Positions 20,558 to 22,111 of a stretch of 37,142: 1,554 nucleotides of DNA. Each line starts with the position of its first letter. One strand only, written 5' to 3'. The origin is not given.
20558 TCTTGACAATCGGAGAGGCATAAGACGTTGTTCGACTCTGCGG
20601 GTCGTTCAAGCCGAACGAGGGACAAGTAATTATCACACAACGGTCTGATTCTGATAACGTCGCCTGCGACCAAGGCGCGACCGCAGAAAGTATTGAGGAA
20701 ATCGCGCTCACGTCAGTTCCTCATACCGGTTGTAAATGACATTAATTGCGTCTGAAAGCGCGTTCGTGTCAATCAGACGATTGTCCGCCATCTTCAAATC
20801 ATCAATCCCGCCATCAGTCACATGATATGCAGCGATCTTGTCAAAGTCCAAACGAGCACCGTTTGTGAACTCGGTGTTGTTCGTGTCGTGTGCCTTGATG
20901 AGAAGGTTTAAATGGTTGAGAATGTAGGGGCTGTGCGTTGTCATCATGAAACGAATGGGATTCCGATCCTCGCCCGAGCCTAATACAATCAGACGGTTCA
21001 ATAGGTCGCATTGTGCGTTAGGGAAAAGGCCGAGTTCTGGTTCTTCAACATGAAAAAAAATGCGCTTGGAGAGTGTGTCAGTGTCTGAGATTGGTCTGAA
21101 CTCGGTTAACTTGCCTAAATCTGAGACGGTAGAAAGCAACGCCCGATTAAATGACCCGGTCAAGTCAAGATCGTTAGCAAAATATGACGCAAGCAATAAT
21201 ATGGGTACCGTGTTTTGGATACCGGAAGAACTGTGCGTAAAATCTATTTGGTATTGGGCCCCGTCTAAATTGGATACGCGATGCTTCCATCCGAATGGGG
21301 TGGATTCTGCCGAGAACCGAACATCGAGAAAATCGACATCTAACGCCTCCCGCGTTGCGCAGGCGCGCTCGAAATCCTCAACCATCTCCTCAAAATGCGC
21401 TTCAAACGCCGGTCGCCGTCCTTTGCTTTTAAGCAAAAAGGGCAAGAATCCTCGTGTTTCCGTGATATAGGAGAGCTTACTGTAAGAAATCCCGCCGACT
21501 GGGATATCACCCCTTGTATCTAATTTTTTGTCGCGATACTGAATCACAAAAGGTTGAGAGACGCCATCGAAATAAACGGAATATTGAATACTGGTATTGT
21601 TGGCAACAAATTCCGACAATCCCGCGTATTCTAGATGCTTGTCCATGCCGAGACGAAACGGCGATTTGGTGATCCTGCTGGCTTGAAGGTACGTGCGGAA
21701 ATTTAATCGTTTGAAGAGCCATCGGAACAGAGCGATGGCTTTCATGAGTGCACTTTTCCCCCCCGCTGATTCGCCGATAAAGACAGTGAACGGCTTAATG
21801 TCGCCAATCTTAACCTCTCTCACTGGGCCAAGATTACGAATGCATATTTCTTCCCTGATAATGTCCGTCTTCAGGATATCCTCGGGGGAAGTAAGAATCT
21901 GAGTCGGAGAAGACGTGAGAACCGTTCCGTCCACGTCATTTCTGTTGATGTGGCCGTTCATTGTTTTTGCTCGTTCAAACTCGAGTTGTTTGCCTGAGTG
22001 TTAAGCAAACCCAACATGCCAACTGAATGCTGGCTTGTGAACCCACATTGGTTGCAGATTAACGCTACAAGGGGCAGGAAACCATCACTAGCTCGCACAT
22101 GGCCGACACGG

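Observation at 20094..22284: Three-gene low-GC cassette (Zn-ribbon protein, ABC/AAA_15-21-like ATPase, PD-(D/E)xK-like protein): candidate undescribed anti-phage defense system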

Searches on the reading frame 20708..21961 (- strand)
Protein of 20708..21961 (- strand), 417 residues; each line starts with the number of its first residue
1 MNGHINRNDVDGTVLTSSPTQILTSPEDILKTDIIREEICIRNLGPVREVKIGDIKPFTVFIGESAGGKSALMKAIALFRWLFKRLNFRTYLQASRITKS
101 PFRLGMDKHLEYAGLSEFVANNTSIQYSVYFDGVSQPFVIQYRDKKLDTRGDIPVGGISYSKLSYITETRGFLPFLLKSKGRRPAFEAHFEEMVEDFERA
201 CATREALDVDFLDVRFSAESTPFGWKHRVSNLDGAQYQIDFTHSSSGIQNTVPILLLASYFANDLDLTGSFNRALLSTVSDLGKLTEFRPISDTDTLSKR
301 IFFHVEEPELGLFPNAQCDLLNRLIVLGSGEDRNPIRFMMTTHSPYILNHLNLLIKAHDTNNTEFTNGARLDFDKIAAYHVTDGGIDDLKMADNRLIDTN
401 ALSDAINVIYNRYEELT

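Call 3: search_protein_families(library=padloc, proteins=[window:20708-21961:-], max_evalue=1)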
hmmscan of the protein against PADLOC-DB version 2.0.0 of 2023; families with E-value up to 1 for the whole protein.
window:20708-21961:- (417 aa): 86 families (the best 25 are shown)
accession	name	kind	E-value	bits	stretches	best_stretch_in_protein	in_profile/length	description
PDLC04562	PDC-M29A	-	1.6e-39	134.3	1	38-366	3-336/410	-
PDLC02979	AriA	-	4.1e-18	64.3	2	235-348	291-373/373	-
PDLC02980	AriA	-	7.8e-13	47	2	267-349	259-304/304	-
PDLC02915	ATPase-Toprim_I-B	-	7.4e-11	39.5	2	302-351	258-302/623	-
PDLC03878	NsnB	-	2.6e-10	38.6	2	222-363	209-296/345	-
PDLC04182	HEC-01A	-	7.4e-10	36.3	2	37-78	5-53/406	-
PDLC04214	HEC-02A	-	3.2e-09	34.5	2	296-361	234-295/338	-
PDLC04710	PDC-M56A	-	5.2e-09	33.6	2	38-79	3-43/382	-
PDLC04176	HEC-01A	-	7.9e-09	33.3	2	37-85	4-52/371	-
PDLC04184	HEC-01A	-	8.6e-09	32.9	2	54-82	19-47/464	-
PDLC00070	GajA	-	1e-08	32.3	2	243-360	262-351/596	AAA ATPase domain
PDLC04033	PD-T4-4_A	-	1.1e-08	32.8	1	302-377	328-407/460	-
PDLC04179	HEC-01A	-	2.4e-08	31.5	2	37-78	3-43/459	-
PDLC04389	PDC-M07A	-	5.9e-08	30.1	2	296-352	322-375/443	-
PDLC04737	PDC-M62A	-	1.2e-07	29.2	1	239-351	367-479/601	-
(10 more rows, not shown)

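Call 4: search_protein_families(library=pfam, proteins=[window:20708-21961:-], max_evalue=1)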
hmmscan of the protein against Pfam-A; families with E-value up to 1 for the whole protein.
window:20708-21961:- (417 aa): 3 families
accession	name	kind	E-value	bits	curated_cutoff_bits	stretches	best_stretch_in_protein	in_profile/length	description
PF13175.12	AAA_15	-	3.3e-14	53.8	32.1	2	236-347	293-373/374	AAA ATPase domain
PF13304.12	AAA_21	-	1.8e-10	41.8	27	2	297-349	256-304/304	AAA domain, putative AbiEii toxin, Type IV TA system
PF13476.12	AAA_23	-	0.05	14.7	27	1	41-79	4-42/201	AAA domain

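Call 5: search_protein_families(library=ncbifam, proteins=[window:20708-21961:-], max_evalue=1)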
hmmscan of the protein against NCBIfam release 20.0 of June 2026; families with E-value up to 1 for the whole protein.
window:20708-21961:- (417 aa): 5 families
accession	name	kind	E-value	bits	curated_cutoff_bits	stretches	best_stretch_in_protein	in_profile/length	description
NF038234.1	retron_eff_Eco8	equivalog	7.1e-09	34.8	250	2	38-87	5-51/679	retron Eco8 family effector endonuclease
NF041760.1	PtuA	equivalog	0.00016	20.7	500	1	35-90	51-107/524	retron Ec78 anti-phage system effector ATPase PtuA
NF047739.1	antiphage_MADS3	equivalog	0.0002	20.6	420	1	54-90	19-55/427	methylation-associated defense system AAA family ATPase MAD3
TIGR01007.1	eps_fam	subfamily_domain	0.062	12.8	108.05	1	52-140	14-99/204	polysaccharide biosynthesis tyrosine autokinase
TIGR00634.1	recN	equivalog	0.12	11.3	407.85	1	37-78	3-44/563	DNA repair protein RecN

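Call 6: search_protein_families(library=phrogs, proteins=[window:20708-21961:-], max_evalue=1)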
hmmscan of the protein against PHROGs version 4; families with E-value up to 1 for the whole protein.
window:20708-21961:- (417 aa): 11 families
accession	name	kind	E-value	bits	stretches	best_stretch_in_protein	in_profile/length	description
phrog_8323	-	unknown function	4e-10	39.8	2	305-352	327-369/623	-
phrog_3940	-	unknown function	4.5e-09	36.6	1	286-355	240-306/537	-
phrog_4747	-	unknown function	1.9e-08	34.9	2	290-350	327-381/610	-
phrog_14430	-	unknown function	2.8e-06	27.8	2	299-361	337-396/444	-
phrog_21420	-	unknown function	3.1e-06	26.9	1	305-356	531-578/654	-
phrog_5836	-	unknown function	7.6e-05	21.8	1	59-131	51-122/1071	-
phrog_13167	-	unknown function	0.02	14.8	1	304-411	342-456/477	-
phrog_8504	-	unknown function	0.047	14.5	1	316-411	74-172/202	-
phrog_35967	-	unknown function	0.066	14.8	1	178-202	9-33/67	-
phrog_7507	-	unknown function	0.084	13.2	0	306-350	413-452/483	-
phrog_33991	-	unknown function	0.13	13.4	1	162-197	30-64/73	-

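Call 17: find_homologous_proteins(query=window:20708-21961:-, max_evalue=0.00001)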
Query window:20708-21961:- (417 aa): 851 proteins with E <= 0.00001 among 6309 candidates; the best 120 are listed.
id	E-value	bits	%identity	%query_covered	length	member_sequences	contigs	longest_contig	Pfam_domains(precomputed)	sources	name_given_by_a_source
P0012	1.5e-278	941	100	100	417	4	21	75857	PF13175.13,PF13304.13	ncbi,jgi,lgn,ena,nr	ncbi:MAG: hypothetical protein BWY57_01098 [Betaproteobacteria bacterium ADurb.Bin341]|jgi:predicted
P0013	2.3e-235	799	84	100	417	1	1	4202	PF13175.13,PF13304.13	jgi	-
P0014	9.7e-212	721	77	100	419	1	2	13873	PF13175.13,PF13304.13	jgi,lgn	jgi:predicted ATPase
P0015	8.8e-211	718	78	99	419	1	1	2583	PF13175.13,PF13304.13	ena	-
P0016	7.3e-191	652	71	97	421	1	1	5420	PF13175.13,PF13304.13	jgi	jgi:hypothetical protein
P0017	1.2e-175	602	70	93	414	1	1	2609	PF13175.13,PF13304.13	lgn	-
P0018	6.4e-157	541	61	97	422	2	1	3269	PF13175.13,PF13304.13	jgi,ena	jgi:hypothetical protein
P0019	2.4e-146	506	61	91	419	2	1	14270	PF13175.13,PF13304.13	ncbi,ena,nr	ncbi:MAG: ATP-binding protein [Kiritimatiellaeota bacterium]|nr:ATP-binding protein [Kiritimatiellot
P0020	1.8e-124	434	54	92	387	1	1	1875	PF13175.13,PF13476.13,PF13304.13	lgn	-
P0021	4.2e-122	426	52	92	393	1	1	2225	PF13175.13,PF13476.13,PF13304.13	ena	-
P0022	1.2e-119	418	51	92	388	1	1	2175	PF13175.13,PF13304.13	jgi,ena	-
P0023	2.5e-108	381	48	92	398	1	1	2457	PF13175.13,PF13304.13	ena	-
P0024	1.4e-104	368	46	92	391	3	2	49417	PF13175.13,PF13476.13,PF13304.13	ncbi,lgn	-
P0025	2.1e-103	364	47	92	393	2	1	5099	PF13175.13,PF13476.13,PF13304.13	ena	-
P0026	8.1e-102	359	47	91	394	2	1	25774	PF13175.13,PF13476.13,PF13304.13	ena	-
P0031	3.1e-99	351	43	92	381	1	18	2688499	PF13175.13,PF13476.13,PF13304.13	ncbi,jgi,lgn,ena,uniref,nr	ncbi:Predicted ATPase [Capnocytophaga haemolytica]|uniref:Uncharacterized conserved protein n=1 Tax=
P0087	1.0e-91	326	42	92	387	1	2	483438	PF13175.13,PF13476.13,PF13304.13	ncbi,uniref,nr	ncbi:AAA family ATPase [Dyadobacter frigoris]|uniref:ATP-binding protein n=1 Tax=Dyadobacter frigori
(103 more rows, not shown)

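Call 18: find_encoding_contigs(protein=P0031, flank=6000, max_places=2)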
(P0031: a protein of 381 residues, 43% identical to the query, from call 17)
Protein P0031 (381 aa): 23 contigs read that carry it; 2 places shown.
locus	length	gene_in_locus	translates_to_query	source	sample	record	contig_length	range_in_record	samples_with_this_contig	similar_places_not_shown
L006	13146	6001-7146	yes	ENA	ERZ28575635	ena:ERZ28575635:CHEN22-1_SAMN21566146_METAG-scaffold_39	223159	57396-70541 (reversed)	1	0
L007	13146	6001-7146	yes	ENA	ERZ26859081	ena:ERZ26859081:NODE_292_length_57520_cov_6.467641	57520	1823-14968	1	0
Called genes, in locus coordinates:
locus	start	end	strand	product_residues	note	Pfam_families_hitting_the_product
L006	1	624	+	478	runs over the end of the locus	PF08522:BT_3987-like_N (weak)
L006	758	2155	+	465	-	PF13393:tRNA-synt_His, PF03129:HGTP_anticodon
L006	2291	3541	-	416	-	PF00696:AA_kinase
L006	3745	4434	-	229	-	PF13441:Gly-zipper_YMGG, PF05433:Rick_17kDa_Anti (weak), PF13436:Gly-zipper_OmpA (faint), PF13488:Gly-zipper_Omp, PF00691:OmpA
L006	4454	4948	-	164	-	PF13648:Lipocalin_4 (weak)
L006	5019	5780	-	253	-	PF23023:Anti-Pycsar_Apyc1 (weak), PF12706:Lactamase_B_2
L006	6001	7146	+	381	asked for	PF13175:AAA_15, PF13476:AAA_23 (weak), PF13304:AAA_21 (faint), PF13175:AAA_15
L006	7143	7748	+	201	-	-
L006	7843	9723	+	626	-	PF02518:HATPase_c (weak), PF13589:HATPase_c_3, PF00183:HSP90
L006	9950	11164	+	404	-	PF18998:Flg_new_2 (weak), PF00135:COesterase, PF01738:DLH (faint), PF20434:BD-FAE, PF07859:Abhydrolase_3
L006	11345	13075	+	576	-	PF07690:MFS_1, PF00854:PTR2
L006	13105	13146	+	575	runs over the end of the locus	PF07690:MFS_1, PF00854:PTR2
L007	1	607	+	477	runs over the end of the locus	-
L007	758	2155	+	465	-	PF13393:tRNA-synt_His, PF03129:HGTP_anticodon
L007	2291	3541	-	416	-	PF00696:AA_kinase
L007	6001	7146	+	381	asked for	PF13175:AAA_15, PF13476:AAA_23 (weak), PF13304:AAA_21 (faint), PF13175:AAA_15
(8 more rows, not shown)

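Call 19: find_encoding_contigs(protein=P0087, flank=6000, max_places=2)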
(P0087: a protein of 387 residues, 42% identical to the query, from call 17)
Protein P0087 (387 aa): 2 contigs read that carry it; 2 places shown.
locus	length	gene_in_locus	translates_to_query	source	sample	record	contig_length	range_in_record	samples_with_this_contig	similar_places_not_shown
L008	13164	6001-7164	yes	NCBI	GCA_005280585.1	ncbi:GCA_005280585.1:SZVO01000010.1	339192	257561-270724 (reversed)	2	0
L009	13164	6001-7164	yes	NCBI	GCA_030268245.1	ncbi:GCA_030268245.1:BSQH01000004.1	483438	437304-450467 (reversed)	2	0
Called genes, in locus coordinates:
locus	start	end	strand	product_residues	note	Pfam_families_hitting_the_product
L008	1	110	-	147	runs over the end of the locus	PF04945:YHS (faint)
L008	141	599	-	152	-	PF04945:YHS (weak)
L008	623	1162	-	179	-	PF04264:YceI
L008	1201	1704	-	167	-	-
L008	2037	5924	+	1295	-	PF07494:Reg_prop (faint), PF07495:Y_Y_Y (weak), PF00512:HisKA, PF02518:HATPase_c, PF00072:Response_reg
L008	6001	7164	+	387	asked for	PF13476:AAA_23, PF13304:AAA_21 (weak), PF13175:AAA_15 (weak)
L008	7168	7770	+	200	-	-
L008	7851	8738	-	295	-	PF12146:Hydrolase_4, PF00561:Abhydrolase_1, PF12697:Abhydrolase_6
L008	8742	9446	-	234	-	PF04127:DFP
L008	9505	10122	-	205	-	PF01810:LysE (weak)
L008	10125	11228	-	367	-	-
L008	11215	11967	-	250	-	PF05742:TANGO2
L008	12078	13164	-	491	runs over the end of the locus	PF00072:Response_reg, PF00158:Sigma54_activat, PF14532:Sigma54_activ_2, PF00004:AAA (weak), PF07724:AAA_2 (weak), PF07728:AAA_5, PF25601:AAA_lid_14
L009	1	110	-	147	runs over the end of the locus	PF04945:YHS (faint)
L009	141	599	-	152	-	PF04945:YHS (weak)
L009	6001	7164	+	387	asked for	PF13476:AAA_23, PF13304:AAA_21 (weak), PF13175:AAA_15 (weak)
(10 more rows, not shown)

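Call 20: find_encoding_contigs(protein=P0019, flank=8000, max_places=2)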
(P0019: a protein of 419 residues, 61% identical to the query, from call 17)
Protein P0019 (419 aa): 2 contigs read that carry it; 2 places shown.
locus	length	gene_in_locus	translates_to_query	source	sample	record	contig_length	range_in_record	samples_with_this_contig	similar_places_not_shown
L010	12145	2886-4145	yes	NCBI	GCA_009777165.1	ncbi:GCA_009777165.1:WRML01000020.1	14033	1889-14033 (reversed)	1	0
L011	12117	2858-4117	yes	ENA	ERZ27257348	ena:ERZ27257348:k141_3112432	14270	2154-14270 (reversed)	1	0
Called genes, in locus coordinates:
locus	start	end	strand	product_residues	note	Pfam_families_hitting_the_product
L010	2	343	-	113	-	?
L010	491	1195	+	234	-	-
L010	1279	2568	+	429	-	PF00330:Aconitase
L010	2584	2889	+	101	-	-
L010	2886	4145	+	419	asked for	PF13304:AAA_21 (faint), PF13175:AAA_15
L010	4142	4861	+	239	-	-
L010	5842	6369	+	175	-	PF01797:Y1_Tnp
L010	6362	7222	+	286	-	PF12796:Ank_2, PF13857:Ank_5 (weak), PF12796:Ank_2, PF13637:Ank_4 (weak), PF00023:Ank (weak), PF12796:Ank_2, PF13637:Ank_4, PF13857:Ank_5 (weak), +2 more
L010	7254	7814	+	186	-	PF00694:Aconitase_C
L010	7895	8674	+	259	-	PF00142:Fer4_NifH, PF01656:CbiA, PF02374:ArsA_ATPase (weak), PF06564:CBP_BcsQ, PF09140:MipZ, PF10609:ParA, PF13614:AAA_31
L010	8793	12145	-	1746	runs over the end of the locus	PF07581:Glug (faint), PF09479:Flg_new (weak), PF13306:LRR_5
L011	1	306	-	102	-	?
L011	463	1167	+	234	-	-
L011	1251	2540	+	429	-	PF00330:Aconitase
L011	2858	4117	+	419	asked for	PF13304:AAA_21 (faint), PF13175:AAA_15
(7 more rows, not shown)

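Call 21: search_protein_families(library=padloc, proteins=[L006:7143-7748:+, L008:7168-7770:+, L010:4142-4861:+, L010:2584-2889:+, P0031, P0087], max_evalue=1)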
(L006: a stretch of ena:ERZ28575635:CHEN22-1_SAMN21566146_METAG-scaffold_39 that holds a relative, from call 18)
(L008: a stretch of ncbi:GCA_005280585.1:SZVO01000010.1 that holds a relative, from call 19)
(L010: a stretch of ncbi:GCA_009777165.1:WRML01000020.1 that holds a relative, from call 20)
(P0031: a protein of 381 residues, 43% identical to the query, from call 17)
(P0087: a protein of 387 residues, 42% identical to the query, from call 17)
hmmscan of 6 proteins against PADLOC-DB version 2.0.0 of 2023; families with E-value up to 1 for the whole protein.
L006:7143-7748:+ (201 aa): 2 families
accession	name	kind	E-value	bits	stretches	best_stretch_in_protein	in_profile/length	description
PDLC04563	PDC-M29B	-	2.8e-08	32.1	1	29-141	16-126/164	-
PDLC04564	PDC-M29B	-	7.8e-05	20.7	1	26-141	12-123/162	-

L008:7168-7770:+ (200 aa): 2 families
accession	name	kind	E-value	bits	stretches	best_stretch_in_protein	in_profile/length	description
PDLC04563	PDC-M29B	-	1e-05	23.7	1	27-141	14-126/164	-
PDLC04035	PD-T4-4_B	-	0.025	12.2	1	83-147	85-149/206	-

L010:4142-4861:+ (239 aa): 0 families

L010:2584-2889:+ (101 aa): 0 families

P0031 (381 aa): 103 families (the best 25 are shown)
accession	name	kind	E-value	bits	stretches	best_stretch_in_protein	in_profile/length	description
PDLC04562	PDC-M29A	-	3.5e-41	139.8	1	4-375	3-400/410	-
PDLC02979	AriA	-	1.5e-21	75.6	2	1-46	1-47/373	-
PDLC03878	NsnB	-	1.8e-16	58.8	1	3-377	3-337/345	-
PDLC02915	ATPase-Toprim_I-B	-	1e-14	52.3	2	3-46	4-46/623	-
PDLC04182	HEC-01A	-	2.2e-14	51.3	2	3-44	5-53/406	-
PDLC04176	HEC-01A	-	4.9e-13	47.2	2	3-120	4-121/371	-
PDLC04144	HEC-01B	-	6e-13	46.7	2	3-126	4-117/395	-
PDLC04710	PDC-M56A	-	8.8e-13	46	2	3-95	2-90/382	-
PDLC04175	HEC-01A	-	1.5e-12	45.2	2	3-127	7-114/363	-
PDLC02980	AriA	-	4e-12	44.7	1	24-311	1-302/304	-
PDLC00070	GajA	-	1.4e-11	41.7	2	202-313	257-338/596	AAA ATPase domain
PDLC04214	HEC-02A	-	1.5e-11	42.2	2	1-42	1-42/338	-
PDLC00083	GajA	-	1.6e-11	41.3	2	4-97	5-88/639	AAA ATPase domain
PDLC04541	PDC-M25A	-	3.7e-11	40.8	2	3-126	3-123/380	-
PDLC04737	PDC-M62A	-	9.9e-11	39.4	2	179-312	339-476/601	-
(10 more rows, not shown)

P0087 (387 aa): 104 families (the best 25 are shown)
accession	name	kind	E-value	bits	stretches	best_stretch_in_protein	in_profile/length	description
PDLC04562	PDC-M29A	-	2.9e-34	117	1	4-337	3-335/410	-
PDLC02979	AriA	-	3.1e-21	74.6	2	58-320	134-373/373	-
PDLC04182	HEC-01A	-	7e-15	52.9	2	3-44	5-53/406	-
PDLC04176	HEC-01A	-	1.6e-14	52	2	3-122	4-122/371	-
PDLC03878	NsnB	-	3.8e-14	51.2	1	1-382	1-334/345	-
PDLC02980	AriA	-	3.9e-14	51.3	1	24-321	1-304/304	-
PDLC02915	ATPase-Toprim_I-B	-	8.6e-14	49.2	2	261-331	244-307/623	-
PDLC04214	HEC-02A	-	2.2e-13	48.2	2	1-42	1-42/338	-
PDLC04710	PDC-M56A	-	9.3e-13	45.9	2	3-96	2-91/382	-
PDLC02335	AbiLi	-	3.3e-12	44.1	1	20-323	74-243/326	AbiLi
PDLC00083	GajA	-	5.6e-12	42.8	2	3-53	4-51/639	AAA ATPase domain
PDLC04175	HEC-01A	-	1.9e-11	41.6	2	3-119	7-117/363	-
PDLC04179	HEC-01A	-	2e-11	41.7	2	1-50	1-49/459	-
PDLC04135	mad3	-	4.9e-11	40.8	1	4-116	4-116/374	mads_3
PDLC04033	PD-T4-4_A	-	1.1e-10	39.4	2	274-328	328-378/460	-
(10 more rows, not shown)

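Call 27: search_solved_structures(query=window:20708-21961:-, max_evalue=0.01)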
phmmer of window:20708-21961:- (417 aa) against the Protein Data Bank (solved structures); distinct sequences matched with E-value up to 0.01: 1.
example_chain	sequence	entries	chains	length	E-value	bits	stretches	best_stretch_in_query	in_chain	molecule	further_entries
9n69_A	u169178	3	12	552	0.0032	19.6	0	38-87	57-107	AAA family ATPase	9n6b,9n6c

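Call 78: find_encoding_contigs(protein=P0014, flank=7000, max_places=2)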
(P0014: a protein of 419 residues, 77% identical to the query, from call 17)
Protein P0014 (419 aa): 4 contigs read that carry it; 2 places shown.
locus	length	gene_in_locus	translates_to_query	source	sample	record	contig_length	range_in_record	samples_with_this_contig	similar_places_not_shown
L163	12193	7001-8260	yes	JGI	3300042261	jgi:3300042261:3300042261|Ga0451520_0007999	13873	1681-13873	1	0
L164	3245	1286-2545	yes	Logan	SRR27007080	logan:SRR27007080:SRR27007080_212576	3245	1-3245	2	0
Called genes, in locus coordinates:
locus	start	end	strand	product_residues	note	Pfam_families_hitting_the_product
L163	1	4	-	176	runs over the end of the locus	PF12675:DUF3795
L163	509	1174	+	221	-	PF04337:DUF480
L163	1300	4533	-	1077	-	PF07959:Fucose_pyrophosphorylase, PF00288:GHMP_kinases_N, PF08544:GHMP_kinases_C (weak)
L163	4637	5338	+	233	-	-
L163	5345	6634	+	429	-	PF00330:Aconitase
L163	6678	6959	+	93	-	-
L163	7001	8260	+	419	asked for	PF13304:AAA_21 (faint), PF13175:AAA_15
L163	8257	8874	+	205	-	-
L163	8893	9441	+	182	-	PF00694:Aconitase_C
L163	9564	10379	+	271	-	PF00142:Fer4_NifH, PF01656:CbiA, PF02374:ArsA_ATPase (weak), PF06564:CBP_BcsQ, PF09140:MipZ (weak), PF10609:ParA, PF13614:AAA_31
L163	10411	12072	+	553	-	-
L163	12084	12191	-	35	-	?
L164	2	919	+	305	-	?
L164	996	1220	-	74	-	-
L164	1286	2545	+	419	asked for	PF13304:AAA_21 (faint), PF13175:AAA_15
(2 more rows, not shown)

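Call 89: search_dna_similar(query=window:20708-21961:-, collection=plasmids, mode=protein, max_evalue=1e-20, max_rows=20)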
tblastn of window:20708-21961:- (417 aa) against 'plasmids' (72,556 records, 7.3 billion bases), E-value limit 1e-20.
Records with a match: 1; places in all: 1; records where one place covers at least 80% of the query: 0.
Best place of each record, by identity: <60% 1.
By first word of the organism name: Persicobacter 1.
By predicted mobility (MOB-suite, as given by PLSDB): non-mobilizable 1.
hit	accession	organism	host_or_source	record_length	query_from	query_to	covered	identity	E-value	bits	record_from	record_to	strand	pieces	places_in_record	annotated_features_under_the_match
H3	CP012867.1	Persicobacter sp. JZB09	cell culture,soil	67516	39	357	76%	28.0%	2e-21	104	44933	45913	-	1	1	record has no annotation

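Call 102: find_encoding_contigs(protein=P0018, flank=4000, max_places=2)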
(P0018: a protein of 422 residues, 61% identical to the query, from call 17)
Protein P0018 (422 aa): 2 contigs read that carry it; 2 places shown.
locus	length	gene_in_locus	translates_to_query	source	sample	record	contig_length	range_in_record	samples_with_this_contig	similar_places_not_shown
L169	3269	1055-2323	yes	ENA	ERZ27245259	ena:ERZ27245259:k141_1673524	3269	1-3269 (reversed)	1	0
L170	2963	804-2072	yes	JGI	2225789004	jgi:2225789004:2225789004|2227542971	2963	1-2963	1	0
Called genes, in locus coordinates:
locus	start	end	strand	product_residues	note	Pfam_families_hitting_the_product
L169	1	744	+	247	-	?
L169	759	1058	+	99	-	-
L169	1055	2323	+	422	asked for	PF13304:AAA_21 (faint), PF13175:AAA_15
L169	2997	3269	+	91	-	?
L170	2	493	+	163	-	?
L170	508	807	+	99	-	-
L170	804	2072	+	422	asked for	PF13304:AAA_21 (faint), PF13175:AAA_15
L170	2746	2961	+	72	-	?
